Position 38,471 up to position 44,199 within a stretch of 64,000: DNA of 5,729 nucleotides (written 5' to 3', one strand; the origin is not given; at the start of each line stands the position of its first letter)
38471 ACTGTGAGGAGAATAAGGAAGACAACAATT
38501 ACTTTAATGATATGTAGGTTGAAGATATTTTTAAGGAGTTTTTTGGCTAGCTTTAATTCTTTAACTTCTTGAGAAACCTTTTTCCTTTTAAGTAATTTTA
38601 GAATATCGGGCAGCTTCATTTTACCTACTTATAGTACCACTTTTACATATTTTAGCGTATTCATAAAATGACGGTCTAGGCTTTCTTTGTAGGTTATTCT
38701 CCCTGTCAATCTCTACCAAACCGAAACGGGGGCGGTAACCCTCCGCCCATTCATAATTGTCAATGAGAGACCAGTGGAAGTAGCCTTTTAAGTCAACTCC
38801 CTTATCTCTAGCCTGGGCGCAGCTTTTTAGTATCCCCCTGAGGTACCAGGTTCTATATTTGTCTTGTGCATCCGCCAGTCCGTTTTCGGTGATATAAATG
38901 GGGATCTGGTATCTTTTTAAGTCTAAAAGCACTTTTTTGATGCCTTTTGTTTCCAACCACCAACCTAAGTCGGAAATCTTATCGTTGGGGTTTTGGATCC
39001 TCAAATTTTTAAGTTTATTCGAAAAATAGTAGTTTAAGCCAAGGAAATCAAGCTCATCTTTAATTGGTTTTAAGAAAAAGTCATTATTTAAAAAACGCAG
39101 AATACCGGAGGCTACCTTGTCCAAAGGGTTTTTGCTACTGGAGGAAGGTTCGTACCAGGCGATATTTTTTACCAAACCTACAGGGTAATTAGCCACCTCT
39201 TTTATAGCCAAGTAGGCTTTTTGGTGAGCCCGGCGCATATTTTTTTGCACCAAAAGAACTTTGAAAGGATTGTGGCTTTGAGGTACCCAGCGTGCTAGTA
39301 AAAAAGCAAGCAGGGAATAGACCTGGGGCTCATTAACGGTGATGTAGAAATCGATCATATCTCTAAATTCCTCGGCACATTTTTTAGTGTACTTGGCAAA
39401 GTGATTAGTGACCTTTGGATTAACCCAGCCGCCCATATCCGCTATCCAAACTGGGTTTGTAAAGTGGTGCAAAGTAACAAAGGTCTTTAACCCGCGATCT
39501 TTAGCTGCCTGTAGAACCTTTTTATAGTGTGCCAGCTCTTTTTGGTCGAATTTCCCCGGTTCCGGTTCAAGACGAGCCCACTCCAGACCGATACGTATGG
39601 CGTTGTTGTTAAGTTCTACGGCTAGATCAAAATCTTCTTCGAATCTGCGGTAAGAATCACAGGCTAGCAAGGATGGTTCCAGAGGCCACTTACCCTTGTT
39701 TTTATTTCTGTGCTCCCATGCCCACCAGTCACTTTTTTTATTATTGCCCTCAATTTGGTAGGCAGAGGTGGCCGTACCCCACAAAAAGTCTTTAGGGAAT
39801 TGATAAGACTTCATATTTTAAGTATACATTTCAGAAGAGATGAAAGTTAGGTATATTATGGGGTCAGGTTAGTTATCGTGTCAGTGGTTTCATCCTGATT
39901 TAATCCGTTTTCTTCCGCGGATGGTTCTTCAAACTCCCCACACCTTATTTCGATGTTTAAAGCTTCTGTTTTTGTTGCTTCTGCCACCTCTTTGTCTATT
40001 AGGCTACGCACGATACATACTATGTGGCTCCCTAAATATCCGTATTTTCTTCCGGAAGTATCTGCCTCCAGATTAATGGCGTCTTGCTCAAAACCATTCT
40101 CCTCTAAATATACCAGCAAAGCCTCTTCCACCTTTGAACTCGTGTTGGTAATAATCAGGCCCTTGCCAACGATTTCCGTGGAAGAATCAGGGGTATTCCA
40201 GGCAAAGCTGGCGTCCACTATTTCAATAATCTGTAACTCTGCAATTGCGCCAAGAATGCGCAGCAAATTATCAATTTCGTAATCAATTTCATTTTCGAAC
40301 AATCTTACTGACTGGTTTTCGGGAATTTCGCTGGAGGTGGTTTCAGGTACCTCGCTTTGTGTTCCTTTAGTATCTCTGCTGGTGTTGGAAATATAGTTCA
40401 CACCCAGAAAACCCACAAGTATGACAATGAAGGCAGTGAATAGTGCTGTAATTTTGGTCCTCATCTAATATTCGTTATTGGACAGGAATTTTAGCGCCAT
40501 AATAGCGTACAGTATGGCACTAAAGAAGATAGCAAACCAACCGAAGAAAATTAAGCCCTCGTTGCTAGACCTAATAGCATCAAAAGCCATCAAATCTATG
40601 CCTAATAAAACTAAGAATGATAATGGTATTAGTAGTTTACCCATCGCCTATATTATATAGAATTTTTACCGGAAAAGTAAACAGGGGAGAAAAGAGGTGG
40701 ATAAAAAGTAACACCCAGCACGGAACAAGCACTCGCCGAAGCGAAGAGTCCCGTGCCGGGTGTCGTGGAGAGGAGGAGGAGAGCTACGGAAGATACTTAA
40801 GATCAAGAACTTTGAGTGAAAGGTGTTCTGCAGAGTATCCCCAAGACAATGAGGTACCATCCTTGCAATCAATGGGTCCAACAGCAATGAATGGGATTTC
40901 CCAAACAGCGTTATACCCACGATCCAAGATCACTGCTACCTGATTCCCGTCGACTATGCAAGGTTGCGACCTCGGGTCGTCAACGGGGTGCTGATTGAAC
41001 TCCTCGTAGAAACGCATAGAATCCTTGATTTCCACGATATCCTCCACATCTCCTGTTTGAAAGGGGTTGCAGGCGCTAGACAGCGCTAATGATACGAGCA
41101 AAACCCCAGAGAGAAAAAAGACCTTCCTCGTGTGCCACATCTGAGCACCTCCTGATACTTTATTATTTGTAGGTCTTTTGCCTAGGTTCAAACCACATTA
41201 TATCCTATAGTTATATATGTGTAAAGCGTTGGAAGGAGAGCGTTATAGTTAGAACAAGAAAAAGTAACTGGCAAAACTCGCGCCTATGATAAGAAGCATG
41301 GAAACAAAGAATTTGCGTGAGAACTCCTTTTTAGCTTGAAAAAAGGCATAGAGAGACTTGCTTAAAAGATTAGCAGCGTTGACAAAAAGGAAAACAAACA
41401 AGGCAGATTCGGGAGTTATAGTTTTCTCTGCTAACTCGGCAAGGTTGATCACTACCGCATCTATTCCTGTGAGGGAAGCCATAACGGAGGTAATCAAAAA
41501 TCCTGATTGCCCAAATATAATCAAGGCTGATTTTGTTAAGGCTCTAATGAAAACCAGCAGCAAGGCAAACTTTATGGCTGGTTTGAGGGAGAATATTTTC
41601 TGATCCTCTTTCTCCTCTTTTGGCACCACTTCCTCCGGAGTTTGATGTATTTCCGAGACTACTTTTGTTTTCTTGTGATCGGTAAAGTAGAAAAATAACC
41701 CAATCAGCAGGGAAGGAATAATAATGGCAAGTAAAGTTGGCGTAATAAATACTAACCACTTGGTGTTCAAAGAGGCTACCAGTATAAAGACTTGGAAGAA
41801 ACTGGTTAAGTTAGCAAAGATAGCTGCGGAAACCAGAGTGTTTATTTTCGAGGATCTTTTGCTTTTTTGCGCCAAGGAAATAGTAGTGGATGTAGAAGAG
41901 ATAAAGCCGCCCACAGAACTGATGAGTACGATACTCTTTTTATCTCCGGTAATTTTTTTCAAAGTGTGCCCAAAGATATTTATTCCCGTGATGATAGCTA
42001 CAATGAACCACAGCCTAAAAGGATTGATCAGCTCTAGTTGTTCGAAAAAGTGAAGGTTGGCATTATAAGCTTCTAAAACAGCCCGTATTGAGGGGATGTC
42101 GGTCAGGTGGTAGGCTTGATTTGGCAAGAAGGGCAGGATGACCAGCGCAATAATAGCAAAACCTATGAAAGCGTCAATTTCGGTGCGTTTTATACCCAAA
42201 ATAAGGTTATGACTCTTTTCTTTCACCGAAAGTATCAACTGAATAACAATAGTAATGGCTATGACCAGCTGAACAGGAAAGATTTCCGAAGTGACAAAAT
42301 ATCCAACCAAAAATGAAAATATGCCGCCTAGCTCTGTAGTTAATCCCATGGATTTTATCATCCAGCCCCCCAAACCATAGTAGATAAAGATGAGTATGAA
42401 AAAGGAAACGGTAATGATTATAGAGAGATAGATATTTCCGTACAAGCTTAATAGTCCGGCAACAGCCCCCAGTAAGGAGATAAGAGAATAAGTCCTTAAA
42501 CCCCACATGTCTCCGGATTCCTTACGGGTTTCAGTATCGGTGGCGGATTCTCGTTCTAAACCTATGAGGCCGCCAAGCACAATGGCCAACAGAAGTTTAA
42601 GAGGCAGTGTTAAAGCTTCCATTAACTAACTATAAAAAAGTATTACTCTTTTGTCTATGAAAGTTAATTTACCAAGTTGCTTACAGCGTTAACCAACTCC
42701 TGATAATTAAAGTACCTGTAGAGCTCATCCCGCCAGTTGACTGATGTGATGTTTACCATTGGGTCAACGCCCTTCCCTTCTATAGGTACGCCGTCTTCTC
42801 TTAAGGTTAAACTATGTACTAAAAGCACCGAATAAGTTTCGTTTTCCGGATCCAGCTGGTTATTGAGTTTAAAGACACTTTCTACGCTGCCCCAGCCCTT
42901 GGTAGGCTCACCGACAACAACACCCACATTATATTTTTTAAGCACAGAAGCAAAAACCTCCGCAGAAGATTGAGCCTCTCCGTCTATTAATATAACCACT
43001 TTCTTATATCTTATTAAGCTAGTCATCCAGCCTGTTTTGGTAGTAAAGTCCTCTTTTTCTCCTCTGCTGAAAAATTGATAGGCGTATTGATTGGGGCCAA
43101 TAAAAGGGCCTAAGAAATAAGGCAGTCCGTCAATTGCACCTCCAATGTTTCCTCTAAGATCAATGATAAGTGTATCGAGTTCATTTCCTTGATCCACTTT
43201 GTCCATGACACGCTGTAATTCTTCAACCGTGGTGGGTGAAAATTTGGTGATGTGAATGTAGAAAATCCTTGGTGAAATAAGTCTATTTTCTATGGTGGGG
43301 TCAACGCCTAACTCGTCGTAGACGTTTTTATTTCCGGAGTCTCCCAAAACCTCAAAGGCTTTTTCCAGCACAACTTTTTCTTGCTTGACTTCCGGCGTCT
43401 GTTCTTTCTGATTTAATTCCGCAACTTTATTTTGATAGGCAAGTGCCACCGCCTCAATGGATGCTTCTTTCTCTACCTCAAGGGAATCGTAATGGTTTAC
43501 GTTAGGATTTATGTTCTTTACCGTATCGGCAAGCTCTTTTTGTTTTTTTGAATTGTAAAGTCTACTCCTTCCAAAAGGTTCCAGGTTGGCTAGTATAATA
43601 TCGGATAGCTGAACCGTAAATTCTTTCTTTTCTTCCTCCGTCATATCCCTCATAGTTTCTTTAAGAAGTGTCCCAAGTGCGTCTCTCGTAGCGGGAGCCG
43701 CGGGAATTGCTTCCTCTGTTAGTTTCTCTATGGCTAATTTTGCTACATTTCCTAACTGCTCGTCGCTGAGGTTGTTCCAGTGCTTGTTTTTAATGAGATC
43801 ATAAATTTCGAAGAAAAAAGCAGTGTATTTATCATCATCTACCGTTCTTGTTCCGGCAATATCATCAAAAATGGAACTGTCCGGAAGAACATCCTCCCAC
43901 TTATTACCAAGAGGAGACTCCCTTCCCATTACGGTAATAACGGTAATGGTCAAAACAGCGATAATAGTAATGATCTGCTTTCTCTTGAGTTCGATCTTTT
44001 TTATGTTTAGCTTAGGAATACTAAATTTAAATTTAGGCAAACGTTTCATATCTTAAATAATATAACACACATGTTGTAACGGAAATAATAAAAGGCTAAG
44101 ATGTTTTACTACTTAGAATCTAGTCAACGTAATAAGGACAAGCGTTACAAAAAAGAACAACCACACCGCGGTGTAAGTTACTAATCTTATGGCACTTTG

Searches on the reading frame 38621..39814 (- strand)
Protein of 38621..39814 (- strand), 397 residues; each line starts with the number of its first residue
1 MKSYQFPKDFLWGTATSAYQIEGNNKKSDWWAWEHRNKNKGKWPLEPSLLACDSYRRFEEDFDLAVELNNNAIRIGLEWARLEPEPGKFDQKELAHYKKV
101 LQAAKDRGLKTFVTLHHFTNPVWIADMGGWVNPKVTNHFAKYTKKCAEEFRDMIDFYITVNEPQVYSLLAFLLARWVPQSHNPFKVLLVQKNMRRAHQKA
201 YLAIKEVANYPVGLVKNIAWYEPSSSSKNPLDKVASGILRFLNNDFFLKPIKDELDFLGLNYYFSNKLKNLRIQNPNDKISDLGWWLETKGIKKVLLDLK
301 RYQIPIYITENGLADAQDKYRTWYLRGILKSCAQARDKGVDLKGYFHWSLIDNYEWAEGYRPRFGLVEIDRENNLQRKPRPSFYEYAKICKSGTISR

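Call 58: search_protein_families(library=pfam, proteins=[window:38621-39814:-], max_evalue=0.0001)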
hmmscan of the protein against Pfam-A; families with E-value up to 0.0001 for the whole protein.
window:38621-39814:- (397 aa): 3 families
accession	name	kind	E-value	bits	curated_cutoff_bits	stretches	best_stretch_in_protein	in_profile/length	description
PF00232.24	Glyco_hydro_1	-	4.2e-84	283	22.6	2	4-251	3-253/453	Glycosyl hydrolase family 1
PF00150.24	Cellulase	-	3.5e-09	37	23.5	1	60-230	25-182/272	Cellulase (glycosyl hydrolase family 5)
PF02449.21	Glyco_hydro_42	-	6.7e-05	22.9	21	0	57-126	11-78/376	Beta-galactosidase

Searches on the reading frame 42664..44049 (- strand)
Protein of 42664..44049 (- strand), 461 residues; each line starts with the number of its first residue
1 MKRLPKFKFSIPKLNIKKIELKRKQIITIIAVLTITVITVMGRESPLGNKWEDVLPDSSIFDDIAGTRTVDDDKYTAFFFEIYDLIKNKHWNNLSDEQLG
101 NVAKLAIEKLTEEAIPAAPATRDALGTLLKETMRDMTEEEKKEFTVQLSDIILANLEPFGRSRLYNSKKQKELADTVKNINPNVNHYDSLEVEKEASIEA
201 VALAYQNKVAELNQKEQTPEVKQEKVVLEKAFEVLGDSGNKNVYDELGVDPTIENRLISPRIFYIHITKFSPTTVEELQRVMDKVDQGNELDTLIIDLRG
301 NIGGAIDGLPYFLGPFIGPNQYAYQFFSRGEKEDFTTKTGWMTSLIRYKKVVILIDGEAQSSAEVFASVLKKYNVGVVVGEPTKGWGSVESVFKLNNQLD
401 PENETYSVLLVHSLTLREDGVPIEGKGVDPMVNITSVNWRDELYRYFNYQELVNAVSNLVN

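Call 58: search_protein_families(library=pfam, proteins=[window:42664-44049:-], max_evalue=0.0001)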
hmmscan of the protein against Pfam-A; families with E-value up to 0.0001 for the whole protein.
window:42664-44049:- (461 aa): 2 families
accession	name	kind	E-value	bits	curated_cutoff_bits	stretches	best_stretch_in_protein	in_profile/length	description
PF03572.23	Peptidase_S41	-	3.5e-26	92.2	24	1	262-432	2-163/165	Peptidase family S41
PF00226.36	DnaJ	-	5e-05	23.8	27.8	0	185-245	1-63/63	DnaJ domain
